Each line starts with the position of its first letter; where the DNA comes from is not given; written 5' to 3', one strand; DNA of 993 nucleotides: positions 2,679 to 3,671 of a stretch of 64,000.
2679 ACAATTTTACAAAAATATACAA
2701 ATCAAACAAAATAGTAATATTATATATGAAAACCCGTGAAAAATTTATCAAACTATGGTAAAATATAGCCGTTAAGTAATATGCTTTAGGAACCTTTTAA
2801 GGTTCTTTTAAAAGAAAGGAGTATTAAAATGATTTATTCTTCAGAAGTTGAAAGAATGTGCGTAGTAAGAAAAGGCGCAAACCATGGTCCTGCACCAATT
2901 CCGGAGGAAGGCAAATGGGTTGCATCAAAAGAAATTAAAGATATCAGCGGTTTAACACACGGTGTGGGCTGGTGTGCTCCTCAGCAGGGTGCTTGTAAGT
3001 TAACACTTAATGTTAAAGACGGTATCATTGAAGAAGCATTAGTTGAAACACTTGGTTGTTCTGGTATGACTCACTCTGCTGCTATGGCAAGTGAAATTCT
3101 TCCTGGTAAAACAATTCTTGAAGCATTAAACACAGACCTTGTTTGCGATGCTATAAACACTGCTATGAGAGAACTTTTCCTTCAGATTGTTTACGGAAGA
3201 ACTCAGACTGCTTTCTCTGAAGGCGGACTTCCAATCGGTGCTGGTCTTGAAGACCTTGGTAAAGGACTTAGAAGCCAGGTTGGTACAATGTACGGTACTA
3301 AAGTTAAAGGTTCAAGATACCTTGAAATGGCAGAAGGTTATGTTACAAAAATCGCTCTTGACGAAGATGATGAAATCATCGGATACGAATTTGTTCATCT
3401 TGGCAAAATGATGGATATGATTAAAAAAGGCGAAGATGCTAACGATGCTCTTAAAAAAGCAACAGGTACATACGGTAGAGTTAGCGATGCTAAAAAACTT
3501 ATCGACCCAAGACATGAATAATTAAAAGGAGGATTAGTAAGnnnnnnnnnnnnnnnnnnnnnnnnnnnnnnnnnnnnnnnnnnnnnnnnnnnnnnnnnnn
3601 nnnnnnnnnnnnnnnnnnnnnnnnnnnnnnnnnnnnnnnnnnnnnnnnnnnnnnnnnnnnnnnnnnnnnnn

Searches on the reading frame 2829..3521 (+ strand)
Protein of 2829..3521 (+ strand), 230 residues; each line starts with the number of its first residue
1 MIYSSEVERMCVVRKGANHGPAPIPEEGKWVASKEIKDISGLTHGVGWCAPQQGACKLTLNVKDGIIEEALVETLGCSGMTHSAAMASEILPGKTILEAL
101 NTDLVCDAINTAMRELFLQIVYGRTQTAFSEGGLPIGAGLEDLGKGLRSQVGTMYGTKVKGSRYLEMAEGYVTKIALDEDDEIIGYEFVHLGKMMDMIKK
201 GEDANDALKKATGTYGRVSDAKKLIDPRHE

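Call 6: search_protein_families(library=pfam, proteins=[window:2829-3521:+], max_evalue=0.01)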
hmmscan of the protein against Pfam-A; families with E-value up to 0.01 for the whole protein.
window:2829-3521:+ (230 aa): 1 family
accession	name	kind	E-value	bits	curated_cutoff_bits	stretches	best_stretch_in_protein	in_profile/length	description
PF01592.21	NifU_N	-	0.00017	22.2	22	1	55-113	37-95/127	NifU-like N terminal domain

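Call 7: search_protein_families(library=ncbifam, proteins=[window:2829-3521:+], max_evalue=0.01)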
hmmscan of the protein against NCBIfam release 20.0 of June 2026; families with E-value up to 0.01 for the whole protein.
window:2829-3521:+ (230 aa): 3 families
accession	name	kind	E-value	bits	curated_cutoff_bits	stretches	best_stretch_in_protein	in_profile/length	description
TIGR03419.1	NifU_clost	equivalog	3.4e-06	27.5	187.9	1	50-103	29-85/121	Fe-S cluster assembly scaffold protein NifU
TIGR01999.1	iscU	equivalog_domain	6.1e-05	23.1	192.4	1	55-101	38-85/124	Fe-S cluster assembly scaffold IscU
TIGR01994.1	SUF_scaf_2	equivalog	0.0013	18.8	92.5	1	57-102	41-86/137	Fe-S cluster assembly sulfur transfer protein SufU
